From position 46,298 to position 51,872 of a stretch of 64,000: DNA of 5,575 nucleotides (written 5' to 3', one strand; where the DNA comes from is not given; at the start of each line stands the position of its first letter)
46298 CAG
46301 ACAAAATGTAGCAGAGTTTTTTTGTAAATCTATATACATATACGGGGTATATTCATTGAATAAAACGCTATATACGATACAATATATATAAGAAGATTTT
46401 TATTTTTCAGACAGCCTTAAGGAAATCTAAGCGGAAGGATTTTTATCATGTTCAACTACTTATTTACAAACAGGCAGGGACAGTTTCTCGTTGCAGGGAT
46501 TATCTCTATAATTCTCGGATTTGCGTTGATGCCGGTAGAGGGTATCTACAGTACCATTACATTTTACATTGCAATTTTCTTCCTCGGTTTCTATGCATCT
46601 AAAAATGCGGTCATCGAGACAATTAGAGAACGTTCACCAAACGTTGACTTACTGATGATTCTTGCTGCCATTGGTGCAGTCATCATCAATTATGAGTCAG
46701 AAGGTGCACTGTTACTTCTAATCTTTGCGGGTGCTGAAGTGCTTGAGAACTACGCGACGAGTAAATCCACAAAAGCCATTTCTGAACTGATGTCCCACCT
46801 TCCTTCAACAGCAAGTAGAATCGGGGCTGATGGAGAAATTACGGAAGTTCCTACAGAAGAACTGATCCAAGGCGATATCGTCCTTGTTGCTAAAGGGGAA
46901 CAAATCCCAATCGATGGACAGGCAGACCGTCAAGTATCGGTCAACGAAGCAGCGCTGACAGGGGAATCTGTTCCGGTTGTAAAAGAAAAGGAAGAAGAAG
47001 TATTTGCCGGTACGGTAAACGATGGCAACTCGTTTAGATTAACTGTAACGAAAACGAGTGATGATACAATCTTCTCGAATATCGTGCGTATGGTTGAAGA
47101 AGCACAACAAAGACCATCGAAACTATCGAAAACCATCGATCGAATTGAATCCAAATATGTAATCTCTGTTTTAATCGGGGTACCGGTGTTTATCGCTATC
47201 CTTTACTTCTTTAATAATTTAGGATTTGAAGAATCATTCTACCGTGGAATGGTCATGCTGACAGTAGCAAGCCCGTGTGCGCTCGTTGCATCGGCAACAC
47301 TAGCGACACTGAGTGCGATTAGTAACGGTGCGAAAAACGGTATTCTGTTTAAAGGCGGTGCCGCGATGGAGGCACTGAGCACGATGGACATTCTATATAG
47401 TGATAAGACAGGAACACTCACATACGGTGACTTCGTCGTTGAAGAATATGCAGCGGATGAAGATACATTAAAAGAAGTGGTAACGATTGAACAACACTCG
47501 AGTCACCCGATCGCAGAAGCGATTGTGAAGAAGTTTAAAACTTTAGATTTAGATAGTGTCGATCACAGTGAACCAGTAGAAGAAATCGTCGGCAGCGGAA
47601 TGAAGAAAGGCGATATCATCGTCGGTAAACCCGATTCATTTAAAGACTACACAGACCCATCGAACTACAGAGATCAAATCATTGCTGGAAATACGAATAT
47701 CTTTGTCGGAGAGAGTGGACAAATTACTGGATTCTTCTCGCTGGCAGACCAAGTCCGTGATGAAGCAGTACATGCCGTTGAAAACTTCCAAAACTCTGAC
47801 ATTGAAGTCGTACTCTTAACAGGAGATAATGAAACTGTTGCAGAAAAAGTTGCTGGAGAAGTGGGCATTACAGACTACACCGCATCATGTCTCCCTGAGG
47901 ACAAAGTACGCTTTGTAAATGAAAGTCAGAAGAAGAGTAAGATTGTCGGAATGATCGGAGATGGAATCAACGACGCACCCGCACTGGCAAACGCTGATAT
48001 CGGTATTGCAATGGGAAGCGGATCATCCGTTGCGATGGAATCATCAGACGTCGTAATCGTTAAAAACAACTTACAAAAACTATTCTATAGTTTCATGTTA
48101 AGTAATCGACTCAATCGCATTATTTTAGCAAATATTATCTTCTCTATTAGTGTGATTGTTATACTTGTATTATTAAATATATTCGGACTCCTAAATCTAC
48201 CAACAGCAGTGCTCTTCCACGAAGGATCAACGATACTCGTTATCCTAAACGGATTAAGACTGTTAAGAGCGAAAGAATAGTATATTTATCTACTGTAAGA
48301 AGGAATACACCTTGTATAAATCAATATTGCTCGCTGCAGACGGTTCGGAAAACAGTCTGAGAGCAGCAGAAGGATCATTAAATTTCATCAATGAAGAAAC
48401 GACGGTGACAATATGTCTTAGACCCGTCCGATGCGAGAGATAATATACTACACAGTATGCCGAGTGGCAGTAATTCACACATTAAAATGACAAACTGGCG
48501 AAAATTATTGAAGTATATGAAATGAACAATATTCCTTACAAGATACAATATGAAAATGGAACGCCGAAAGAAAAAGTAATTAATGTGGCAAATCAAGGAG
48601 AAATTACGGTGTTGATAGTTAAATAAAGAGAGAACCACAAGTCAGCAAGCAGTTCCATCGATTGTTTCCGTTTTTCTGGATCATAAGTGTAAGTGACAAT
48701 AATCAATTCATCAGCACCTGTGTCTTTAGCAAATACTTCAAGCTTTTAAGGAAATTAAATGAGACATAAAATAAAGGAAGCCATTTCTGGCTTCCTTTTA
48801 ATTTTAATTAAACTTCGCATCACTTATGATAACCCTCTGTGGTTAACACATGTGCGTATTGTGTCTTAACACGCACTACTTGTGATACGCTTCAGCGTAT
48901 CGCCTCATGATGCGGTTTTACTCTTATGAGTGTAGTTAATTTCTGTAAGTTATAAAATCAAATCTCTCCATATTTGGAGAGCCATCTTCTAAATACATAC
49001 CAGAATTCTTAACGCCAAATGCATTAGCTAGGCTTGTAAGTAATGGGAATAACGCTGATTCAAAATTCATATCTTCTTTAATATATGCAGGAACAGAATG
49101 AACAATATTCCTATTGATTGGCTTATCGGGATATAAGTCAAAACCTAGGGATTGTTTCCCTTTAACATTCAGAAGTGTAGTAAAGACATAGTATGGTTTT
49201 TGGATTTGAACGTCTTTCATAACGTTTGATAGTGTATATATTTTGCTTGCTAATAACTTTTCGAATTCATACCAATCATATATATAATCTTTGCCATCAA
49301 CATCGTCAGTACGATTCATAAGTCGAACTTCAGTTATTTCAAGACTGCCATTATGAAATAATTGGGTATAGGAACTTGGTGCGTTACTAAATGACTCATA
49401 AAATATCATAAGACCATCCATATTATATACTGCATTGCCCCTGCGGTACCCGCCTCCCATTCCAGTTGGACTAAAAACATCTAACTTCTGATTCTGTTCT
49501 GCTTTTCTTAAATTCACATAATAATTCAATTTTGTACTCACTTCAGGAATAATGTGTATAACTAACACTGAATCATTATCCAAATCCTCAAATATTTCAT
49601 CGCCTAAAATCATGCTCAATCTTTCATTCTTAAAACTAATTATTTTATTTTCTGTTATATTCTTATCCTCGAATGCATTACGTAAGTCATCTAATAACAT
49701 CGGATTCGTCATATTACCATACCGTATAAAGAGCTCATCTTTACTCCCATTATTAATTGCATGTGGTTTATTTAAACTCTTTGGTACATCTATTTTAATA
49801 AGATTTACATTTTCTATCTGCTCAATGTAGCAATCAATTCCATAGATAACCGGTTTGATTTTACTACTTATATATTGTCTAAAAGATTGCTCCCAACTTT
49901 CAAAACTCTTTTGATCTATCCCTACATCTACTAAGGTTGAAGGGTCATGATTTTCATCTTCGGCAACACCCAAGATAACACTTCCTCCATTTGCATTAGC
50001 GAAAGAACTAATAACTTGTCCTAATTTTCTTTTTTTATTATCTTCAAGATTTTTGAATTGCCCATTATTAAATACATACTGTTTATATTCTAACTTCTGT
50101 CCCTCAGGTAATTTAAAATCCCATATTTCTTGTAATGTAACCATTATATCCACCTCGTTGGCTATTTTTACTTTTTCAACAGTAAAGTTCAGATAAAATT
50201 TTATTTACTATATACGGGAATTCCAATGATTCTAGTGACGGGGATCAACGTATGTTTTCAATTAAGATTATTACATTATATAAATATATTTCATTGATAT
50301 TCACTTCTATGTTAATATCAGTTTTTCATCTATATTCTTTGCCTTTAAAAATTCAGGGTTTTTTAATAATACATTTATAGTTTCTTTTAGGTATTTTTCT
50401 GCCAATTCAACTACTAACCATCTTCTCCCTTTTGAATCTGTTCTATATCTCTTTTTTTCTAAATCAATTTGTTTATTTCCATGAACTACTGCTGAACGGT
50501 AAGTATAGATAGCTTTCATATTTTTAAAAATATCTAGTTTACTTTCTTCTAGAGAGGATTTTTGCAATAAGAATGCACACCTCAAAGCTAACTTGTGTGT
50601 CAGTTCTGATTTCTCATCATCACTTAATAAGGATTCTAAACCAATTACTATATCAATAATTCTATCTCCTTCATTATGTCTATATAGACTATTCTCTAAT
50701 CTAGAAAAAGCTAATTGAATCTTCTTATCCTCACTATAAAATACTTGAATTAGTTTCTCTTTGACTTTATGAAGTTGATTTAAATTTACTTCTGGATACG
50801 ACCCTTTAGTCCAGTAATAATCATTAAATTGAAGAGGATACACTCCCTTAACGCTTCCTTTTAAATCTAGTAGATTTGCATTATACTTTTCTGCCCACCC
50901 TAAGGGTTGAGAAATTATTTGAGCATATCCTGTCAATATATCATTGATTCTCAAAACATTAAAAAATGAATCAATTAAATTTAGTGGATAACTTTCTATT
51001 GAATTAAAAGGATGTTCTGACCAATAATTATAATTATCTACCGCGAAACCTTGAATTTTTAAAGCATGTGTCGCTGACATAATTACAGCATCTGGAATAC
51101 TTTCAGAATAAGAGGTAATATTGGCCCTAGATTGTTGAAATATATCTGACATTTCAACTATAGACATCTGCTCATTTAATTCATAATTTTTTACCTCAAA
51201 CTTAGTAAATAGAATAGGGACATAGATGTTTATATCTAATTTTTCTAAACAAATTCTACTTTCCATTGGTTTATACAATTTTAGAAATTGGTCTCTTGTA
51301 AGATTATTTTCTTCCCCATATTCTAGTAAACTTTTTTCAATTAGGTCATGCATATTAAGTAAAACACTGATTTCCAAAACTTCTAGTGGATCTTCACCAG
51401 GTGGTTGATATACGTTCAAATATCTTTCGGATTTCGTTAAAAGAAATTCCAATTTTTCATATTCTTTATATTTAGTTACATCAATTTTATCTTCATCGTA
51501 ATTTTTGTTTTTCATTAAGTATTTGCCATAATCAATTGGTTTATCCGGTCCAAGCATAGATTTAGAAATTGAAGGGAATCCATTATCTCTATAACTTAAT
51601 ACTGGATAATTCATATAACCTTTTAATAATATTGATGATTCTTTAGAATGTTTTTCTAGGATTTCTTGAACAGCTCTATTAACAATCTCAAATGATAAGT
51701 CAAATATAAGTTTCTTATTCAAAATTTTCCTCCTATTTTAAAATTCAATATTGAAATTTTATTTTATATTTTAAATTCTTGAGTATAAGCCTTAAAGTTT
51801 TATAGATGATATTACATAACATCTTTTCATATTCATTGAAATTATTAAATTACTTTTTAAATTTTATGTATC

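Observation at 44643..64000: Stacked SCC-type cassettes: four same-orientation integration-site repeats plus a ccrAB complex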

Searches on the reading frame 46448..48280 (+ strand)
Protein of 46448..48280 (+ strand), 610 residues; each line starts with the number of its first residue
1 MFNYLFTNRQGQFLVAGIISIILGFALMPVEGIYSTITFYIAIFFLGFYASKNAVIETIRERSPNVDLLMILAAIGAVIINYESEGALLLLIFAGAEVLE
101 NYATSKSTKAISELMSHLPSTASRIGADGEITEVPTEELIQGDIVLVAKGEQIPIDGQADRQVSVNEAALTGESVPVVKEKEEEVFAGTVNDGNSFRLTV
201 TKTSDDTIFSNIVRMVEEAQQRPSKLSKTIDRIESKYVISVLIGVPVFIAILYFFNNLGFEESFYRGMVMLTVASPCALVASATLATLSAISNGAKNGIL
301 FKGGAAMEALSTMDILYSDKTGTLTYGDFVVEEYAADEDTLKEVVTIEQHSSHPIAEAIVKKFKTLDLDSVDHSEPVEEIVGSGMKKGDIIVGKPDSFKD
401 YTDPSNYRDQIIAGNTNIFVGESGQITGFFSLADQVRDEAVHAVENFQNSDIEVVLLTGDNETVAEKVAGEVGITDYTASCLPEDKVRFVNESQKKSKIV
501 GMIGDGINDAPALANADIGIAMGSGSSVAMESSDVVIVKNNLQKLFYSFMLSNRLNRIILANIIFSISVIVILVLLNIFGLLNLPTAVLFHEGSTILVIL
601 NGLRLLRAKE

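Call 11: search_protein_families(library=pfam, proteins=[window:46448-48280:+], max_evalue=0.01)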
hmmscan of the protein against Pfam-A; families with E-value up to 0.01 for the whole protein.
window:46448-48280:+ (610 aa): 3 families
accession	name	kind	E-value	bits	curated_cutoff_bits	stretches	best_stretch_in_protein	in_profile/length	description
PF00122.25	E1-E2_ATPase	-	3.6e-44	150.9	28.1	1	118-297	3-181/181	E1-E2 ATPase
PF00702.32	Hydrolase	-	1.2e-26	94.7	26.4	1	318-517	6-191/191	haloacid dehalogenase-like hydrolase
PF08282.18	Hydrolase_3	-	1.1e-06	29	20.9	1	498-541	204-247/255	haloacid dehalogenase-like hydrolase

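Call 48: search_protein_families(library=ncbifam, proteins=[window:46448-48280:+], max_evalue=0.001)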
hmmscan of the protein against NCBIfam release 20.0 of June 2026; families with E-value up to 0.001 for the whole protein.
window:46448-48280:+ (610 aa): 23 families
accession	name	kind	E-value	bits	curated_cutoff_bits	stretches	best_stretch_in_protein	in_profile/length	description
TIGR01525.1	ATPase-IB_hvy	subfamily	6.6e-168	560.1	346.25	1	66-605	1-560/560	heavy metal translocating P-type ATPase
TIGR01512.1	ATPase-IB2_Cd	subfamily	6.7e-154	513.2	313.5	2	66-362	1-282/494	cadmium family heavy metal-translocating P-type ATPase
NF008262.1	PRK11033.1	equivalog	2.4e-121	406.5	1005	1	16-609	128-731/731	zinc/cadmium/mercury/lead-transporting ATPase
NF033775.1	P_type_ZntA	exception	1.2e-107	361.1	1240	1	14-609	131-732/732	Zn(II)/Cd(II)/Pb(II) translocating P-type ATPase ZntA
TIGR01511.1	ATPase-IB1_Cu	subfamily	2.5e-103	346.8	397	1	55-605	9-541/542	copper-translocating P-type ATPase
NF007952.0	PRK10671.1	equivalog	1e-78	265.5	1316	1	78-608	286-834/838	copper-exporting P-type ATPase CopA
TIGR01494.1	ATPase_P-type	subfamily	3.8e-76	256.5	62.3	1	90-584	3-468/478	HAD-IC family P-type ATPase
TIGR01647.1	ATPase-IIIA_H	equivalog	8.1e-59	199.5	615.5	2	67-350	39-325/755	plasma-membrane proton-efflux P-type ATPase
NF010609.0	PRK14010.1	equivalog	2.9e-49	167.9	1323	2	413-568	419-574/673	K(+)-transporting ATPase subunit B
TIGR01497.1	kdpB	equivalog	3.2e-49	167.6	527.9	2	413-546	424-557/675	potassium-transporting ATPase subunit KdpB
TIGR01524.1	ATPase-IIIB_Mg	equivalog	3.1e-40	137.8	610.75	3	62-335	68-358/867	magnesium-translocating P-type ATPase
TIGR01116.1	ATPase-IIA1_Ca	equivalog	2.4e-36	125.2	703.4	2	426-543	457-589/799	calcium-translocating P-type ATPase, SERCA-type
TIGR01522.1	ATPase-IIA2_Ca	equivalog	1.7e-33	115.4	798.3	2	68-336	66-343/854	calcium-transporting P-type ATPase, PMR1-type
TIGR01106.1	ATPase-IIC_X-K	subfamily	1.7e-32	112.3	946.1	2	97-352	118-382/997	Na,H/K antiporter P-type ATPase subunit alpha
NF011702.0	PRK15122.1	subfamily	1.7e-32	112.3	975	4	482-545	626-689/907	magnesium-translocating P-type ATPase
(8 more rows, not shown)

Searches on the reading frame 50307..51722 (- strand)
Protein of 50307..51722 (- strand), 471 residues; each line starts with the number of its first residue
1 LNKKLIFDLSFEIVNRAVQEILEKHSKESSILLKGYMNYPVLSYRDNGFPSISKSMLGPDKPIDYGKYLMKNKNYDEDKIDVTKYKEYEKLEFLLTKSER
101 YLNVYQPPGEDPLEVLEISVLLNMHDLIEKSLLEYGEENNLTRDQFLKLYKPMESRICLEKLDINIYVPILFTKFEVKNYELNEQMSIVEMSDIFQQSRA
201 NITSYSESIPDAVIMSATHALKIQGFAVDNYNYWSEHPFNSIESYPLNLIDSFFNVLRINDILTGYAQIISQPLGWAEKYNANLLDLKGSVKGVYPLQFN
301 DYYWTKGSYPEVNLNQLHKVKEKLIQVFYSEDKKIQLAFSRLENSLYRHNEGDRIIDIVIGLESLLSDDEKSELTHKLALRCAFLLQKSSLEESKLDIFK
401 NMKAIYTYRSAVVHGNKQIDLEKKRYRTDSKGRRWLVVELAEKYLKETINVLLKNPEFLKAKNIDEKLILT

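Call 11: search_protein_families(library=pfam, proteins=[window:50307-51722:-], max_evalue=0.01)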
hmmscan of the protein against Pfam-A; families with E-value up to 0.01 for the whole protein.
window:50307-51722:- (471 aa): 1 family
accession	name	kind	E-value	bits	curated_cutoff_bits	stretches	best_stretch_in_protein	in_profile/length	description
PF02759.24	RUN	-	0.0048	17.5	22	0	397-459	32-94/131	RUN domain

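Call 48: search_protein_families(library=ncbifam, proteins=[window:50307-51722:-], max_evalue=0.001)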
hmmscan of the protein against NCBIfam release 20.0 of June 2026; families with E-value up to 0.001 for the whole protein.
window:50307-51722:- (471 aa): 0 families

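Call 49: search_protein_families(library=padloc, proteins=[window:50307-51722:-], max_evalue=0.001)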
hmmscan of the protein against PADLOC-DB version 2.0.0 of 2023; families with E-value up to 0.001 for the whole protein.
window:50307-51722:- (471 aa): 0 families
